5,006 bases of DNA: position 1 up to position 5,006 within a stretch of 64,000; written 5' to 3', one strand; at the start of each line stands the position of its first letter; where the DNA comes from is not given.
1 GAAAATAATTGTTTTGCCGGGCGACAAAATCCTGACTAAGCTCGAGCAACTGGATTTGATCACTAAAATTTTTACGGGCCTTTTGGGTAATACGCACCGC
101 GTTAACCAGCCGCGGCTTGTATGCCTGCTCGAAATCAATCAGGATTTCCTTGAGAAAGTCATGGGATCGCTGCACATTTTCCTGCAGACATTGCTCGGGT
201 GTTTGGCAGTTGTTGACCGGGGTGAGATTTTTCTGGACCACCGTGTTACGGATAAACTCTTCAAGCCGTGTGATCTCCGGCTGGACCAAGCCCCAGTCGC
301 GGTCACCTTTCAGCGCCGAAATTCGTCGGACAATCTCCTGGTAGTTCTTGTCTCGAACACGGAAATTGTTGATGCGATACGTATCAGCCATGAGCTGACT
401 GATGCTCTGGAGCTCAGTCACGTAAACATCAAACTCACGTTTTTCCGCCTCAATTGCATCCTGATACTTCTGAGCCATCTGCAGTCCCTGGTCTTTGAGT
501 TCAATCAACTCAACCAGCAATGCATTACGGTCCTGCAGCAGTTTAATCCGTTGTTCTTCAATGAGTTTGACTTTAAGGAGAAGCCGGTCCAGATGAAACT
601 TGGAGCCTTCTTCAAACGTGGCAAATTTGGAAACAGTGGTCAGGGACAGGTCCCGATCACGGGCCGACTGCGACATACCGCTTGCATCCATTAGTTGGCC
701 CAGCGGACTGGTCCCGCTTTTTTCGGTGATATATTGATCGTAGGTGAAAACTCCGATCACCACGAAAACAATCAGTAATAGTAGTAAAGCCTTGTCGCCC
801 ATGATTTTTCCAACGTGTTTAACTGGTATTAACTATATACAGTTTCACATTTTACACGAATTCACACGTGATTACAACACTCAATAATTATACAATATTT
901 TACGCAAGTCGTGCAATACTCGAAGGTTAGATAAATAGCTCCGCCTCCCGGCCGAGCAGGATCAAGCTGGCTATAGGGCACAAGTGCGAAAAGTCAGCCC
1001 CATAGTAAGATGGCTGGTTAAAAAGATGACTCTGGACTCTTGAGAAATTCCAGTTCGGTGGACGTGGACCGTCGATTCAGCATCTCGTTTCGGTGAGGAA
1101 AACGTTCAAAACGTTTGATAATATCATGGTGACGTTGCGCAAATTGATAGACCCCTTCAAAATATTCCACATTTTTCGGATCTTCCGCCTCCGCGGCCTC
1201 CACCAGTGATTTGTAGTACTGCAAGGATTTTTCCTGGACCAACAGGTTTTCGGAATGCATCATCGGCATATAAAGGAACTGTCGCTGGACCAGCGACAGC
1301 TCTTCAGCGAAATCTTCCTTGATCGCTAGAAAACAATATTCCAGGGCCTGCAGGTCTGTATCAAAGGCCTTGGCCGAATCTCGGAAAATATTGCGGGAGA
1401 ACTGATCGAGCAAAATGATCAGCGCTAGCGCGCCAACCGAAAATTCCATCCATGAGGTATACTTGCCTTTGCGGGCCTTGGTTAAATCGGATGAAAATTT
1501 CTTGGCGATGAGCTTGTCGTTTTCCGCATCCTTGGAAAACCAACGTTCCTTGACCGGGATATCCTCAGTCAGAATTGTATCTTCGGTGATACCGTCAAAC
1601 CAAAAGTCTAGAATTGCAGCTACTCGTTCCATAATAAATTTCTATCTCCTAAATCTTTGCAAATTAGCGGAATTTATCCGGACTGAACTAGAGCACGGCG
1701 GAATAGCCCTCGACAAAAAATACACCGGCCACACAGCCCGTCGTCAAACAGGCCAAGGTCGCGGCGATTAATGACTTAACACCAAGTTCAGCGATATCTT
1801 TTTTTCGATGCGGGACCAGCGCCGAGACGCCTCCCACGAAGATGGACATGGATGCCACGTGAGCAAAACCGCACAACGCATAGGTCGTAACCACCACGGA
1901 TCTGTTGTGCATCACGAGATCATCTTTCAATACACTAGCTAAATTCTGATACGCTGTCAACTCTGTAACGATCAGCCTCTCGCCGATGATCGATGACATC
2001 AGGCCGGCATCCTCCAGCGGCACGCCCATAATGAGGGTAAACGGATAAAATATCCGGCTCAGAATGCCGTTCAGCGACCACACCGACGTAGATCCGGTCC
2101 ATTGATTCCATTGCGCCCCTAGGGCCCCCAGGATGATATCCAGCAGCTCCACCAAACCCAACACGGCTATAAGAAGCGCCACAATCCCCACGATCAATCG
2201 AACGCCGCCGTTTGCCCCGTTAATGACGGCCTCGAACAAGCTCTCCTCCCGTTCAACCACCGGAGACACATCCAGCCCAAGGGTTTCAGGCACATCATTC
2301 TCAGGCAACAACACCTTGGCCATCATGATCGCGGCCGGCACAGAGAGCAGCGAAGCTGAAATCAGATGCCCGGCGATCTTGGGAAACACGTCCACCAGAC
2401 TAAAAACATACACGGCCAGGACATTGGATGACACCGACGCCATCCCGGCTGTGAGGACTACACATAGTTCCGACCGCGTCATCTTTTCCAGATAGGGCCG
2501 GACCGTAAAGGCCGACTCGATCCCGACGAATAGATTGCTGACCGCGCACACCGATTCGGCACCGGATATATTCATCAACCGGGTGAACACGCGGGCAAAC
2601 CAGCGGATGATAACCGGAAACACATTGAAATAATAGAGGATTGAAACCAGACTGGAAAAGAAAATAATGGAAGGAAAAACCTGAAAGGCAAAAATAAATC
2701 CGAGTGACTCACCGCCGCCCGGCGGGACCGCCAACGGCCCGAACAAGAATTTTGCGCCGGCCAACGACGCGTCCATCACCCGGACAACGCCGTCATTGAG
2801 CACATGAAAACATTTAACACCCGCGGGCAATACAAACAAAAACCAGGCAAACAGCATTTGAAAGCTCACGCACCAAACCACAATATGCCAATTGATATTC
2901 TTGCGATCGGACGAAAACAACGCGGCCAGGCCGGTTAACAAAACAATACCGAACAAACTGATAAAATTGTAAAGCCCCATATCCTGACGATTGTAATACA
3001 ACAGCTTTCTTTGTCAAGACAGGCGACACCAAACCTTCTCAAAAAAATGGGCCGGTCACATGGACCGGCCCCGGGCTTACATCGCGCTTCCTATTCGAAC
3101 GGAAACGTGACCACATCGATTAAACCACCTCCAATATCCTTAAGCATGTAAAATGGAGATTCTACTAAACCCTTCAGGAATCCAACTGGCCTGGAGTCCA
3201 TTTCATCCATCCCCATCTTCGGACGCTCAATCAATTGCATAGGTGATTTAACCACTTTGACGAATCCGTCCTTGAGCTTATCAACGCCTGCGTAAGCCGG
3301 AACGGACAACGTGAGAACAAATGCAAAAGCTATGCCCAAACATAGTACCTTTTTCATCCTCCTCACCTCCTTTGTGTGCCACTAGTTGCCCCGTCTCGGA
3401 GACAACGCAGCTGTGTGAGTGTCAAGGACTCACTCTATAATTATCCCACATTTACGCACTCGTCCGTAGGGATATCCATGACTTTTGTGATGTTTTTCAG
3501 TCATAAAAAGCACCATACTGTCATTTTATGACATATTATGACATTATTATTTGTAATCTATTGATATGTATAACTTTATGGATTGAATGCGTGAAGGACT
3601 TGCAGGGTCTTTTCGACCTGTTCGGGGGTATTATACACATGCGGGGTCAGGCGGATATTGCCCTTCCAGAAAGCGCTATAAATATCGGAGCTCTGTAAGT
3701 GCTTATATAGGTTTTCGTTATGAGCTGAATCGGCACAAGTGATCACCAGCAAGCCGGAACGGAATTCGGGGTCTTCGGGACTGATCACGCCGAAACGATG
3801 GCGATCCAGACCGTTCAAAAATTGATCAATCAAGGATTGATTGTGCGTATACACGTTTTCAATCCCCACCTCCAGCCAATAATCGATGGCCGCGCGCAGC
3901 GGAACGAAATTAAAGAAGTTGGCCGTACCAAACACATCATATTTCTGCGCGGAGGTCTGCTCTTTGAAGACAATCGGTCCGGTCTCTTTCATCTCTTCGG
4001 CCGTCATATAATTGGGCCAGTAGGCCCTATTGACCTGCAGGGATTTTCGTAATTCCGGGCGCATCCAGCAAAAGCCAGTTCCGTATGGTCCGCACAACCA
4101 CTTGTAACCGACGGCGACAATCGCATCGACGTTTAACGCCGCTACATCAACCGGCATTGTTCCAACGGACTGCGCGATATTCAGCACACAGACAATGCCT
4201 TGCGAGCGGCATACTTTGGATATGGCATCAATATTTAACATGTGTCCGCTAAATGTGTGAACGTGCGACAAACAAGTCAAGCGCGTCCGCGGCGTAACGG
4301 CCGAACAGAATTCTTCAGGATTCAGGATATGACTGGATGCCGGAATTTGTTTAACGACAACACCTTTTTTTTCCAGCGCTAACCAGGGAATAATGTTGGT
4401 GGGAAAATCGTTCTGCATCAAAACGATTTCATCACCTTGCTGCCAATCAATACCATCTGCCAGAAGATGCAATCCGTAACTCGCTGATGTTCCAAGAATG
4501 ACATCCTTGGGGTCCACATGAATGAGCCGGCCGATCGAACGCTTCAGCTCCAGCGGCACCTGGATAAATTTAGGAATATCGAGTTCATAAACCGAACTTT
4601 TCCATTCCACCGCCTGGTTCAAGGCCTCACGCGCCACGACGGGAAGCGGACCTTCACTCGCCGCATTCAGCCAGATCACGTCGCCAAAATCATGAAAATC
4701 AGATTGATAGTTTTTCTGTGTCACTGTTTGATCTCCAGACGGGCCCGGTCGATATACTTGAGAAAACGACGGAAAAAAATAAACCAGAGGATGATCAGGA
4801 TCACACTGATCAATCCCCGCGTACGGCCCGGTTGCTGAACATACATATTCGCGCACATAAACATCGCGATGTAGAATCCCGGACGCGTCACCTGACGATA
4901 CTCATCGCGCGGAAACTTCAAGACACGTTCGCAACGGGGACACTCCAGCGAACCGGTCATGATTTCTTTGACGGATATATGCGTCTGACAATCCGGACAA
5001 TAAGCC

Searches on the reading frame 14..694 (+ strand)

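Call 76: search_protein_families(library=pfam, proteins=[window:14-694:+], max_evalue=0.001)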
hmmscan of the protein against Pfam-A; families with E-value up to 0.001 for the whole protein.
window:14-694:+ (226 aa): 1 family
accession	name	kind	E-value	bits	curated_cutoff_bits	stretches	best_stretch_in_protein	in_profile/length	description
PF21875.2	CAPN13-like_C_EFh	-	0.00048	20.4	27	0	112-154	22-66/72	Calpain-13-like, C-terminal EF-hand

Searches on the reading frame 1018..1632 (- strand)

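Call 76: search_protein_families(library=pfam, proteins=[window:1018-1632:-], max_evalue=0.001)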
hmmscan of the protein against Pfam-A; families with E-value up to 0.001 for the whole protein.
window:1018-1632:- (204 aa): 1 family
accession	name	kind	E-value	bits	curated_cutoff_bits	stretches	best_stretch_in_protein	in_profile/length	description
PF06041.17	DUF924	-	6.9e-59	199.4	27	1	7-200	1-179/180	Bacterial protein of unknown function (DUF924)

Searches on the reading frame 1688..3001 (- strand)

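Call 76: search_protein_families(library=pfam, proteins=[window:1688-3001:-], max_evalue=0.001)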
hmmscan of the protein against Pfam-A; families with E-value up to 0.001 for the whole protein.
window:1688-3001:- (437 aa): 3 families
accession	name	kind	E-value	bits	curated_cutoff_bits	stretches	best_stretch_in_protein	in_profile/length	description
PF07662.18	Nucleos_tra2_C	-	1.6e-59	201.6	32.3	1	212-426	1-213/213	Na+ dependent nucleoside transporter C-terminus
PF01773.25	Nucleos_tra2_N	-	2.1e-20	73.4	27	1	17-90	1-74/74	Na+ dependent nucleoside transporter N-terminus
PF07670.19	Gate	-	1.1e-12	48.7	29.6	1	105-201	1-100/104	Nucleoside recognition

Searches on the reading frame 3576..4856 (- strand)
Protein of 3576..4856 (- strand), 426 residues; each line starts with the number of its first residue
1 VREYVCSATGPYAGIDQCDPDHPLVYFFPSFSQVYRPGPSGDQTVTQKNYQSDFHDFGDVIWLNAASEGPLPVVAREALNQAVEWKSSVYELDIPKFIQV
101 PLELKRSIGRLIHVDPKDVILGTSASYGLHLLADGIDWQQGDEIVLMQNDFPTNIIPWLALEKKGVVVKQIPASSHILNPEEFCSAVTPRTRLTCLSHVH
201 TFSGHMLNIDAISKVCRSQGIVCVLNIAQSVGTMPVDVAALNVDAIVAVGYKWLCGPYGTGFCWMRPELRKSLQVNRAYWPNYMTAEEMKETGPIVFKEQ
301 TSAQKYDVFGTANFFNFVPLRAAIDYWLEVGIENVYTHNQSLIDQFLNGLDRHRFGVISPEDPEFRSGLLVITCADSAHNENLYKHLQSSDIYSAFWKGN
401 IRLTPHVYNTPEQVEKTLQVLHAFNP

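Call 76: search_protein_families(library=pfam, proteins=[window:3576-4856:-], max_evalue=0.001)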
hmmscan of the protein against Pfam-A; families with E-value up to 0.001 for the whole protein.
window:3576-4856:- (426 aa): 2 families
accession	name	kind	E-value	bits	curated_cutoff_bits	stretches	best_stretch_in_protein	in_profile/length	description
PF00266.25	Aminotran_5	-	5.8e-37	128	21.5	1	101-392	45-333/371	Aminotransferase class-V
PF01041.23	DegT_DnrJ_EryC1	-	7.2e-09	35.8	19.8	1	117-233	40-152/360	DegT/DnrJ/EryC1/StrS aminotransferase family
